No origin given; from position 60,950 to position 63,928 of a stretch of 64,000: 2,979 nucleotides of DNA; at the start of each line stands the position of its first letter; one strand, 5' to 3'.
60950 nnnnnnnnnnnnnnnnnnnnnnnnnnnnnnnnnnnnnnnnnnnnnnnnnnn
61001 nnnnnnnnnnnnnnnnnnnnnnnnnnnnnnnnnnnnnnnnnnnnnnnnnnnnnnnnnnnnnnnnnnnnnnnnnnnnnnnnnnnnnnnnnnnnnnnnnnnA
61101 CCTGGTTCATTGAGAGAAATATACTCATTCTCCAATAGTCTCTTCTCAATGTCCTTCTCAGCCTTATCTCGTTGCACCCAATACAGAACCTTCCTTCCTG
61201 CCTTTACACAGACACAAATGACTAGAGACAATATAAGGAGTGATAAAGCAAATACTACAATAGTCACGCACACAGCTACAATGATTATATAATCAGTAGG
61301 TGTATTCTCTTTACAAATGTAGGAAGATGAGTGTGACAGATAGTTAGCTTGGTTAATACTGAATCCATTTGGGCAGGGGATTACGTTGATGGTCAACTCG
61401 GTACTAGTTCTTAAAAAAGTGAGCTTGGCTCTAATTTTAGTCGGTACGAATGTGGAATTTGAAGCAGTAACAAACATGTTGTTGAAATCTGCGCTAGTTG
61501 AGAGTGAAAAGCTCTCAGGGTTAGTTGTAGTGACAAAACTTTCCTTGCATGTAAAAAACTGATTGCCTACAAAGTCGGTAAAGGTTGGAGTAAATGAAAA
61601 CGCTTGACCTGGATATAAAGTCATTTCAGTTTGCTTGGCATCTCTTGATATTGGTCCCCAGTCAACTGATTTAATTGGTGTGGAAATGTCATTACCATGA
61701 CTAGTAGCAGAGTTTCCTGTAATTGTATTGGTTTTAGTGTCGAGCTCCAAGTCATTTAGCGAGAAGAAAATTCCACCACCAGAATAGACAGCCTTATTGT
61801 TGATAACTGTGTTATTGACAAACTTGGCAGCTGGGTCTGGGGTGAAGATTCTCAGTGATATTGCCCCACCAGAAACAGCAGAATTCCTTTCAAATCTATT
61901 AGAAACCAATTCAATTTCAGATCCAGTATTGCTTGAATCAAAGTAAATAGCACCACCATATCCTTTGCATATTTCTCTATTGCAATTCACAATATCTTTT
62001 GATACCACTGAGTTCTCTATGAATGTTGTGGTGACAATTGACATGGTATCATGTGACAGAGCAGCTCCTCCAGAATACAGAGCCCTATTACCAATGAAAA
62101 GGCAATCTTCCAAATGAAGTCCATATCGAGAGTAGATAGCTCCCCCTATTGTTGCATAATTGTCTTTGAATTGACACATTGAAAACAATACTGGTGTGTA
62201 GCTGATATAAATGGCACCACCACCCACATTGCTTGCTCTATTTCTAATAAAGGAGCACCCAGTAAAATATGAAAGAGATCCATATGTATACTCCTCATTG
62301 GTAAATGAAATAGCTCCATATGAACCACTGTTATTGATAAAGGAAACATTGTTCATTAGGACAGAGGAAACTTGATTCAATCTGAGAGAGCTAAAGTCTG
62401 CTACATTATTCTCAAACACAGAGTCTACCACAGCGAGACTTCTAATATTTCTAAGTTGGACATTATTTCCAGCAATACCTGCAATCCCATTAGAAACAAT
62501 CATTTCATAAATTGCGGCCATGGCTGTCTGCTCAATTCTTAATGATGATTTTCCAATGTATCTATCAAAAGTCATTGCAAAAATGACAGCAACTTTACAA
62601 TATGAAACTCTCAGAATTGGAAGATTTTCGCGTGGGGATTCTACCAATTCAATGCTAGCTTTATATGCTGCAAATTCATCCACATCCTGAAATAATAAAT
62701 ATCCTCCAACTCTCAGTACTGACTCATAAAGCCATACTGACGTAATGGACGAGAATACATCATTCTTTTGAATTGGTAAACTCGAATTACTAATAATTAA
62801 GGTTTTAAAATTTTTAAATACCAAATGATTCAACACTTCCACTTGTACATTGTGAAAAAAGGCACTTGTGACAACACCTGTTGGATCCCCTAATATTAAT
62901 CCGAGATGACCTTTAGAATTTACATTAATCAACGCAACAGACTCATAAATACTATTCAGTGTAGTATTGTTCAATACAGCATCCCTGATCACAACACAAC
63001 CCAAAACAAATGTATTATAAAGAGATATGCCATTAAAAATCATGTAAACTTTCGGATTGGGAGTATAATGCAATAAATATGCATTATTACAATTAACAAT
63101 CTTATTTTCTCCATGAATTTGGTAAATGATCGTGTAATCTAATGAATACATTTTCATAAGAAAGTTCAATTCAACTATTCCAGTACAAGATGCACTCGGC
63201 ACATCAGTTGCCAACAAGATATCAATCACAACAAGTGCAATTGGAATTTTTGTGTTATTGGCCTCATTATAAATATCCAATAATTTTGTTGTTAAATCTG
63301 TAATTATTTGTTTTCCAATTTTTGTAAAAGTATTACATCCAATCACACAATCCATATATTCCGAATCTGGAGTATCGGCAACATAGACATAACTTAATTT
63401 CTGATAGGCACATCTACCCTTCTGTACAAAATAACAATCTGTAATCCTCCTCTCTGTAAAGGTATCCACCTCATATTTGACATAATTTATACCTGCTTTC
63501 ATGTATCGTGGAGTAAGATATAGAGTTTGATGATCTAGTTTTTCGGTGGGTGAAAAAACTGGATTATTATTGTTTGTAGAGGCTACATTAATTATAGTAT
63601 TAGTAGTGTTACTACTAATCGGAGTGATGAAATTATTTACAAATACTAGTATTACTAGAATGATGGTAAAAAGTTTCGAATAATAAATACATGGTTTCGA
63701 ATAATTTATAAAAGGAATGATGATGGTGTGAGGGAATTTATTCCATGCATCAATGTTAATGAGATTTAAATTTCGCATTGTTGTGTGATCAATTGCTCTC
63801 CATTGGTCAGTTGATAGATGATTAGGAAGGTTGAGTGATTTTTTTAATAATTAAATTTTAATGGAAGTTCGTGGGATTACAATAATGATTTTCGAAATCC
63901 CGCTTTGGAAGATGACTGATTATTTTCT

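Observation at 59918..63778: Receptor-like TKL kinase with a long parallel beta-helix (pectin-lyase-fold) ectodomain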

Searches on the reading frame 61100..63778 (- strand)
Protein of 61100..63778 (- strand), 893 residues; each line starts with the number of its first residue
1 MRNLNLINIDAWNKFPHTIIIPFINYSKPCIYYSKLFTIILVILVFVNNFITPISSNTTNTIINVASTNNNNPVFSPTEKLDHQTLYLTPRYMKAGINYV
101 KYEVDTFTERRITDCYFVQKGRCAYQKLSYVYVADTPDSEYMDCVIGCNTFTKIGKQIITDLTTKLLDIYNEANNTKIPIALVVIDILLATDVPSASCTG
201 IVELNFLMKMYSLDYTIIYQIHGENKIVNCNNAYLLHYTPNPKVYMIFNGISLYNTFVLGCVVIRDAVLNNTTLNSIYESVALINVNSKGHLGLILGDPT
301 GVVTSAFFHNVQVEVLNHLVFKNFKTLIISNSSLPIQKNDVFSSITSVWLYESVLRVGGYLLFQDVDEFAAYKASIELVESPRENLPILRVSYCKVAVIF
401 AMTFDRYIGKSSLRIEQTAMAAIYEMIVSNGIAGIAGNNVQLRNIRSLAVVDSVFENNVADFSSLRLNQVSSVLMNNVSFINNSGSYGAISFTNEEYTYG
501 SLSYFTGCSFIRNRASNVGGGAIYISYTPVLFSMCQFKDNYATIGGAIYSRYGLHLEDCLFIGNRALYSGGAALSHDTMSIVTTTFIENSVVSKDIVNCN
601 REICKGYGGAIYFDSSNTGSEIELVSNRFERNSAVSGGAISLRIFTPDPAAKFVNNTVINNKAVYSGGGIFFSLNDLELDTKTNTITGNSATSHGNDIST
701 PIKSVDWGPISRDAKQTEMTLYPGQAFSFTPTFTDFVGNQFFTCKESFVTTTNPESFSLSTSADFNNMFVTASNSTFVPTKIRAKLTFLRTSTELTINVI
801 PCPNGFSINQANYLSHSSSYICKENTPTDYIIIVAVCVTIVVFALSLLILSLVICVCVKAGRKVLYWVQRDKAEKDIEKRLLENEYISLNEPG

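Call 8: search_solved_structures(query=window:61289-63778:-, max_evalue=10, show_alignments=2)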
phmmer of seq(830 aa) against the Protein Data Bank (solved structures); distinct sequences matched with E-value up to 10: 0.

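Call 9: find_homologous_proteins(query=window:61100-63778:-, max_evalue=0.001)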
Query seq(893 aa): 8000 candidates shared short words with the query, none scored E <= 0.001.

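Call 24: search_protein_representatives(protein=window:61100-63778:-)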
Query: 893 residues. Proteins with E-value up to 0.001 (for the whole library): 5813; up to 1e-10: 648; up to 1e-30: 8. The best 150 are listed.
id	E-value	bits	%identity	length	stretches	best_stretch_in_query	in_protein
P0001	3.1e-67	244.1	31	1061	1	282-890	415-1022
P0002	6.9e-59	216.4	31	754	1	324-887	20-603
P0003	2.9e-57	211.1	30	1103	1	326-884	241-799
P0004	5.8e-48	180.3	27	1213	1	33-890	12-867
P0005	9.7e-40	153.1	37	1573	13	506-647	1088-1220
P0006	3.2e-39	151.4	36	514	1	546-886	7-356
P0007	5.1e-37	144.1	34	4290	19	468-573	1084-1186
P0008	1.7e-33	132.5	34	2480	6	448-700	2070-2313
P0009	2.9e-28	115.1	35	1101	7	434-590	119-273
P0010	9.3e-28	113.5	32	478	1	626-886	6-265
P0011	1.4e-26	109.6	37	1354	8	500-592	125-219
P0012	2.0e-26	109.0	36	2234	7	497-591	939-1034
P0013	4.5e-26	107.9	37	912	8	501-590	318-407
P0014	5.0e-26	107.8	32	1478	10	481-593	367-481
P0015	6.0e-26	107.5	35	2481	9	454-577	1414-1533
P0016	1.5e-25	106.2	32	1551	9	455-593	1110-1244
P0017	1.7e-25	106.0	34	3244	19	457-594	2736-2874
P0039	4.9e-22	94.5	34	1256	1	532-888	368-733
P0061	8.0e-20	87.2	29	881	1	456-888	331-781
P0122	4.4e-17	78.2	25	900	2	533-887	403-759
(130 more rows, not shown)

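Call 26: list_cluster_members(proteins=[P0001, P0002, P0003, P0004, P0006, P0010, P0039, P0061, P0122, P0005])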
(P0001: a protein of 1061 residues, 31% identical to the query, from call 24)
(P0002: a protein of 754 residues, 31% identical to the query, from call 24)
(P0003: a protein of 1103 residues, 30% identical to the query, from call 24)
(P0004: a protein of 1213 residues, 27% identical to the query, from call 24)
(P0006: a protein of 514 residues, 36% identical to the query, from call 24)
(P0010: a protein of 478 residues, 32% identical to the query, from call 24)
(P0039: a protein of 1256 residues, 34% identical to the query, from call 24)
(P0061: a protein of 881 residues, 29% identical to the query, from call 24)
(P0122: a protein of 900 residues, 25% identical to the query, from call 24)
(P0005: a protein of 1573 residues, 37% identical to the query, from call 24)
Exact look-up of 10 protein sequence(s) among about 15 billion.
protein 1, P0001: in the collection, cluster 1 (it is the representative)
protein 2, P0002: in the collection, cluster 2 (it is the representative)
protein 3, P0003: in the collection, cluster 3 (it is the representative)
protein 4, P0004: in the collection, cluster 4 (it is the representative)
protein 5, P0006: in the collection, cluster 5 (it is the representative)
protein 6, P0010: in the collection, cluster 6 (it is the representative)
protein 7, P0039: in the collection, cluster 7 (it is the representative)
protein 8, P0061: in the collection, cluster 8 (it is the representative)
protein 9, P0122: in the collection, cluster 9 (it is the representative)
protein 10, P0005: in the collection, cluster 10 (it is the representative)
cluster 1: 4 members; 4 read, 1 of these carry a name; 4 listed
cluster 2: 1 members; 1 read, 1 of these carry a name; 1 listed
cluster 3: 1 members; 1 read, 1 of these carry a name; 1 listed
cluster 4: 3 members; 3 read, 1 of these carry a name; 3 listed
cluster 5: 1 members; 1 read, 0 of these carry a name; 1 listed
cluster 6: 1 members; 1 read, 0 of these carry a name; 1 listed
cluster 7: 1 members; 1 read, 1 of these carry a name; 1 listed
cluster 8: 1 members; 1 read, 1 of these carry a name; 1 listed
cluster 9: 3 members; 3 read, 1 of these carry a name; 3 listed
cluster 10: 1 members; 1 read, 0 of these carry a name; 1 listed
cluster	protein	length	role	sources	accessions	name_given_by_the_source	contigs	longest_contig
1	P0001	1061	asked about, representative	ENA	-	-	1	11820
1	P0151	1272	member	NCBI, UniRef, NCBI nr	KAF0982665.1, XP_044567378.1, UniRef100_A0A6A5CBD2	hypothetical protein FDP41_011595 [Naegleria fowleri] | Protein kinase domain-containing protein n=1 Tax=Naegleria fowleri TaxID=5763 ... | uncharacterized protein FDP41_011595 [Naegleria fowleri]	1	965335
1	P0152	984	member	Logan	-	-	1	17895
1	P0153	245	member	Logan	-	-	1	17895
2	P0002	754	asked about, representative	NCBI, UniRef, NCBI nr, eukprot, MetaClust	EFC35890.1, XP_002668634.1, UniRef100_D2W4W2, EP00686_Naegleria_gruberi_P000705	predicted protein [Naegleria gruberi] | Predicted protein n=1 Tax=Naegleria gruberi TaxID=5762 RepID=D2W4W2_NAEGR | uncharacterized protein NAEGRDRAFT_76450 [Naegleria gruberi]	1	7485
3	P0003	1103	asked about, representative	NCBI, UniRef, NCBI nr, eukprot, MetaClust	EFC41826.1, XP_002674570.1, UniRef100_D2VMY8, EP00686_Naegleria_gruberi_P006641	predicted protein [Naegleria gruberi] | Predicted protein n=1 Tax=Naegleria gruberi TaxID=5762 RepID=D2VMY8_NAEGR | uncharacterized protein NAEGRDRAFT_70310 [Naegleria gruberi]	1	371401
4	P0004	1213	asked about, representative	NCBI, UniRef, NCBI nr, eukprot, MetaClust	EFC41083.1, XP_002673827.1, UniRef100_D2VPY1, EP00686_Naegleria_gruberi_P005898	hypothetical protein NAEGRDRAFT_80827 [Naegleria gruberi] | Protein kinase domain-containing protein n=1 Tax=Naegleria gruberi TaxID=5762 ... | uncharacterized protein NAEGRDRAFT_80827 [Naegleria gruberi]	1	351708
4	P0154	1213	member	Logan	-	-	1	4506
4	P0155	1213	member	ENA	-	-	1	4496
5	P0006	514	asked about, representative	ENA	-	-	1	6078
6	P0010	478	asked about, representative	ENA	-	-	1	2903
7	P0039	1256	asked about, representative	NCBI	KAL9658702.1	hypothetical protein ABK040_005857 [Willaertia magna]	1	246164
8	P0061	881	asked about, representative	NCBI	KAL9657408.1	hypothetical protein ABK040_014396 [Willaertia magna]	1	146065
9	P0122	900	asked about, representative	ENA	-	-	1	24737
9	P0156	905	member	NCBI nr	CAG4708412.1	unnamed protein product [Naegleria fowleri]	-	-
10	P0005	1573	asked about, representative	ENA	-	-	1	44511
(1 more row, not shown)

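Call 27: predict_structure(protein=window:61289-63607:-)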
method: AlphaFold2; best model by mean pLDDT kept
length: 773 residues; sequences in the alignment: 1
mean_pLDDT: 31.2   pTM: 0.26
mean pLDDT of the five models: 31.2, 24.5, 23.1, 22.2, 21.6
residues with pLDDT >= 90: 0; 70-90: 0; 50-70: 0; < 50: 773
segments of 3 or more residues with pLDDT < 50: 1-773
pLDDT, mean of each block of 10 residues (from residue 1): 24 29 28 28 30 30 26 30 32 34 42 40 35 30 38 38 33 31 28 27 28 28 32 34 30 32 31 30 26 27 29 32 33 36 33 35 27 29 39 34 39 41 39 36 37 39 36 39 36 38 34 31 25 23 27 31 29 28 30 29 26 28 29 30 27 28 28 24 22 27 27 29 28 31 33 31 32 26
secondary structure, 60 per line:
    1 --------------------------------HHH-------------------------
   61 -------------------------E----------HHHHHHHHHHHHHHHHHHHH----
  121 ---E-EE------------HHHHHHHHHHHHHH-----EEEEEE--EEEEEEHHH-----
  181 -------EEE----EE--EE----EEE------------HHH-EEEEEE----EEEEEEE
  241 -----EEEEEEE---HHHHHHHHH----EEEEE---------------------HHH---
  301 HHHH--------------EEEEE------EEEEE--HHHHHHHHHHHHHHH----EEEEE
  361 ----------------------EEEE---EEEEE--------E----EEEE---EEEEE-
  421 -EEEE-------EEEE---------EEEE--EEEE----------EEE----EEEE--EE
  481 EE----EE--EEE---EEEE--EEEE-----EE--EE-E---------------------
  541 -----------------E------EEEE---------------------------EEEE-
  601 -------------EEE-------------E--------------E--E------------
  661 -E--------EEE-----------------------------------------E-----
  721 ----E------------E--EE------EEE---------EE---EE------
elements in order (helices of 4 or more, strands of 3 or more residues): H97-116 H140-153 E159-164 E167-172 E188-190 E205-207 E224-229 E234-240 E246-252 H256-264 E269-273 H301-304 E319-323 E330-334 H337-351 E356-360 E383-386 E390-394 E408-411 E415-419 E422-425 E433-436 E446-449 E452-455 E466-468 E473-476 E479-482 E491-493 E497-500 E503-506 E565-568 E596-599 E614-616 E671-673 E749-751

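Call 41: list_cluster_members(proteins=[P0007, P0008, P0009, P0011, P0012, P0013, P0014, P0015, P0016, P0017])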
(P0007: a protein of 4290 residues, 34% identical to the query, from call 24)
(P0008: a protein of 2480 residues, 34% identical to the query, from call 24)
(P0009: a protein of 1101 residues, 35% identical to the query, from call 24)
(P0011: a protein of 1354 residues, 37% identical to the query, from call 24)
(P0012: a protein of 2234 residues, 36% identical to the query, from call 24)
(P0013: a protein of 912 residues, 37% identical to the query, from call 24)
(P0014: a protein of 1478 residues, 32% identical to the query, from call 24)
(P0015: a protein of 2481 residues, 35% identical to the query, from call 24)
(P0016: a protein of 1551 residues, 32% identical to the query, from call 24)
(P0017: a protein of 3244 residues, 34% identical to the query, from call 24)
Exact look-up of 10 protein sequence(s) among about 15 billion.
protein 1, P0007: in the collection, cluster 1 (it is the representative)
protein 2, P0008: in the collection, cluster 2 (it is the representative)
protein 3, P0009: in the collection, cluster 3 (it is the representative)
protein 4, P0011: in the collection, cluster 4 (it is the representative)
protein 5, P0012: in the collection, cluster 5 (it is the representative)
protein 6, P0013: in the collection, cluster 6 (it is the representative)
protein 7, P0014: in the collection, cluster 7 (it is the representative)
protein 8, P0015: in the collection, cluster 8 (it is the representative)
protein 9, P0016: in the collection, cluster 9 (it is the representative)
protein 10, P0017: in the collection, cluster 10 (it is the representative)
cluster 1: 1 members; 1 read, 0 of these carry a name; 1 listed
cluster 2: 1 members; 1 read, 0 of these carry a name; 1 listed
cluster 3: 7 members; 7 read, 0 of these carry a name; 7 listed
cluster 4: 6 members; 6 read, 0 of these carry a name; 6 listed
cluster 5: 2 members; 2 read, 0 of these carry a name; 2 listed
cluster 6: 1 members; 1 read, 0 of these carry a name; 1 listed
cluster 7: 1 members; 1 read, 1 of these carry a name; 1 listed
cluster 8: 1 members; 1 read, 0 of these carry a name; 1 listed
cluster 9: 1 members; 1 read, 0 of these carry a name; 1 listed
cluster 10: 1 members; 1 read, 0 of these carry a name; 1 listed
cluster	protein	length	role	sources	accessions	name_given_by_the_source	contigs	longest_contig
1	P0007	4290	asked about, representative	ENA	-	-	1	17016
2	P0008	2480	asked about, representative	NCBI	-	-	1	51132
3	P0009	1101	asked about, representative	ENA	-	-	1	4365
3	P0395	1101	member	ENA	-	-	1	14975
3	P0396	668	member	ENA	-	-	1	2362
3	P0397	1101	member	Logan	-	-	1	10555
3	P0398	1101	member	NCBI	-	-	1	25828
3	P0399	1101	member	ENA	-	-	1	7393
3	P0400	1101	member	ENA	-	-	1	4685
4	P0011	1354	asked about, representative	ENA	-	-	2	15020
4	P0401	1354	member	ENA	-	-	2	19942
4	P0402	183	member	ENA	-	-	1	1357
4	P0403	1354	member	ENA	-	-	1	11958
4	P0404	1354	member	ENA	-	-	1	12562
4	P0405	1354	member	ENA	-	-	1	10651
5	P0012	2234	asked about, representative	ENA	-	-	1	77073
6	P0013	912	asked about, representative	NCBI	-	-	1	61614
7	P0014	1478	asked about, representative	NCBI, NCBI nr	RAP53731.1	MAG: hypothetical protein BZ138_00050 [Methanosphaera sp. rholeuAM270]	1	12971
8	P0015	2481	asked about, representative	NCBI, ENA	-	-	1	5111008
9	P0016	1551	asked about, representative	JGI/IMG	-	-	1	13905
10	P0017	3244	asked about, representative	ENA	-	-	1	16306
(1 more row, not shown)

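Call 47: search_solved_structures(query=A3, max_evalue=1, show_alignments=2)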
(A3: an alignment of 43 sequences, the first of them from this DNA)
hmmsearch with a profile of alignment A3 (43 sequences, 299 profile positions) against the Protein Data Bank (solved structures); distinct sequences matched with E-value up to 1: 3.
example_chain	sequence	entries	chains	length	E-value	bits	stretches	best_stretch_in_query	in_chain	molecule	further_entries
7w5z_U2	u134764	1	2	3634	4.2e-18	68.9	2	40-273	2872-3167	Transmembrane protein, putative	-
9cdu_A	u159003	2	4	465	4.6e-05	26.1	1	138-236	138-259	Rhombotarget A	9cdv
9y6s_4e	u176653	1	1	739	0.011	18.3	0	153-271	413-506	Ribonuclease inhibitor-like protein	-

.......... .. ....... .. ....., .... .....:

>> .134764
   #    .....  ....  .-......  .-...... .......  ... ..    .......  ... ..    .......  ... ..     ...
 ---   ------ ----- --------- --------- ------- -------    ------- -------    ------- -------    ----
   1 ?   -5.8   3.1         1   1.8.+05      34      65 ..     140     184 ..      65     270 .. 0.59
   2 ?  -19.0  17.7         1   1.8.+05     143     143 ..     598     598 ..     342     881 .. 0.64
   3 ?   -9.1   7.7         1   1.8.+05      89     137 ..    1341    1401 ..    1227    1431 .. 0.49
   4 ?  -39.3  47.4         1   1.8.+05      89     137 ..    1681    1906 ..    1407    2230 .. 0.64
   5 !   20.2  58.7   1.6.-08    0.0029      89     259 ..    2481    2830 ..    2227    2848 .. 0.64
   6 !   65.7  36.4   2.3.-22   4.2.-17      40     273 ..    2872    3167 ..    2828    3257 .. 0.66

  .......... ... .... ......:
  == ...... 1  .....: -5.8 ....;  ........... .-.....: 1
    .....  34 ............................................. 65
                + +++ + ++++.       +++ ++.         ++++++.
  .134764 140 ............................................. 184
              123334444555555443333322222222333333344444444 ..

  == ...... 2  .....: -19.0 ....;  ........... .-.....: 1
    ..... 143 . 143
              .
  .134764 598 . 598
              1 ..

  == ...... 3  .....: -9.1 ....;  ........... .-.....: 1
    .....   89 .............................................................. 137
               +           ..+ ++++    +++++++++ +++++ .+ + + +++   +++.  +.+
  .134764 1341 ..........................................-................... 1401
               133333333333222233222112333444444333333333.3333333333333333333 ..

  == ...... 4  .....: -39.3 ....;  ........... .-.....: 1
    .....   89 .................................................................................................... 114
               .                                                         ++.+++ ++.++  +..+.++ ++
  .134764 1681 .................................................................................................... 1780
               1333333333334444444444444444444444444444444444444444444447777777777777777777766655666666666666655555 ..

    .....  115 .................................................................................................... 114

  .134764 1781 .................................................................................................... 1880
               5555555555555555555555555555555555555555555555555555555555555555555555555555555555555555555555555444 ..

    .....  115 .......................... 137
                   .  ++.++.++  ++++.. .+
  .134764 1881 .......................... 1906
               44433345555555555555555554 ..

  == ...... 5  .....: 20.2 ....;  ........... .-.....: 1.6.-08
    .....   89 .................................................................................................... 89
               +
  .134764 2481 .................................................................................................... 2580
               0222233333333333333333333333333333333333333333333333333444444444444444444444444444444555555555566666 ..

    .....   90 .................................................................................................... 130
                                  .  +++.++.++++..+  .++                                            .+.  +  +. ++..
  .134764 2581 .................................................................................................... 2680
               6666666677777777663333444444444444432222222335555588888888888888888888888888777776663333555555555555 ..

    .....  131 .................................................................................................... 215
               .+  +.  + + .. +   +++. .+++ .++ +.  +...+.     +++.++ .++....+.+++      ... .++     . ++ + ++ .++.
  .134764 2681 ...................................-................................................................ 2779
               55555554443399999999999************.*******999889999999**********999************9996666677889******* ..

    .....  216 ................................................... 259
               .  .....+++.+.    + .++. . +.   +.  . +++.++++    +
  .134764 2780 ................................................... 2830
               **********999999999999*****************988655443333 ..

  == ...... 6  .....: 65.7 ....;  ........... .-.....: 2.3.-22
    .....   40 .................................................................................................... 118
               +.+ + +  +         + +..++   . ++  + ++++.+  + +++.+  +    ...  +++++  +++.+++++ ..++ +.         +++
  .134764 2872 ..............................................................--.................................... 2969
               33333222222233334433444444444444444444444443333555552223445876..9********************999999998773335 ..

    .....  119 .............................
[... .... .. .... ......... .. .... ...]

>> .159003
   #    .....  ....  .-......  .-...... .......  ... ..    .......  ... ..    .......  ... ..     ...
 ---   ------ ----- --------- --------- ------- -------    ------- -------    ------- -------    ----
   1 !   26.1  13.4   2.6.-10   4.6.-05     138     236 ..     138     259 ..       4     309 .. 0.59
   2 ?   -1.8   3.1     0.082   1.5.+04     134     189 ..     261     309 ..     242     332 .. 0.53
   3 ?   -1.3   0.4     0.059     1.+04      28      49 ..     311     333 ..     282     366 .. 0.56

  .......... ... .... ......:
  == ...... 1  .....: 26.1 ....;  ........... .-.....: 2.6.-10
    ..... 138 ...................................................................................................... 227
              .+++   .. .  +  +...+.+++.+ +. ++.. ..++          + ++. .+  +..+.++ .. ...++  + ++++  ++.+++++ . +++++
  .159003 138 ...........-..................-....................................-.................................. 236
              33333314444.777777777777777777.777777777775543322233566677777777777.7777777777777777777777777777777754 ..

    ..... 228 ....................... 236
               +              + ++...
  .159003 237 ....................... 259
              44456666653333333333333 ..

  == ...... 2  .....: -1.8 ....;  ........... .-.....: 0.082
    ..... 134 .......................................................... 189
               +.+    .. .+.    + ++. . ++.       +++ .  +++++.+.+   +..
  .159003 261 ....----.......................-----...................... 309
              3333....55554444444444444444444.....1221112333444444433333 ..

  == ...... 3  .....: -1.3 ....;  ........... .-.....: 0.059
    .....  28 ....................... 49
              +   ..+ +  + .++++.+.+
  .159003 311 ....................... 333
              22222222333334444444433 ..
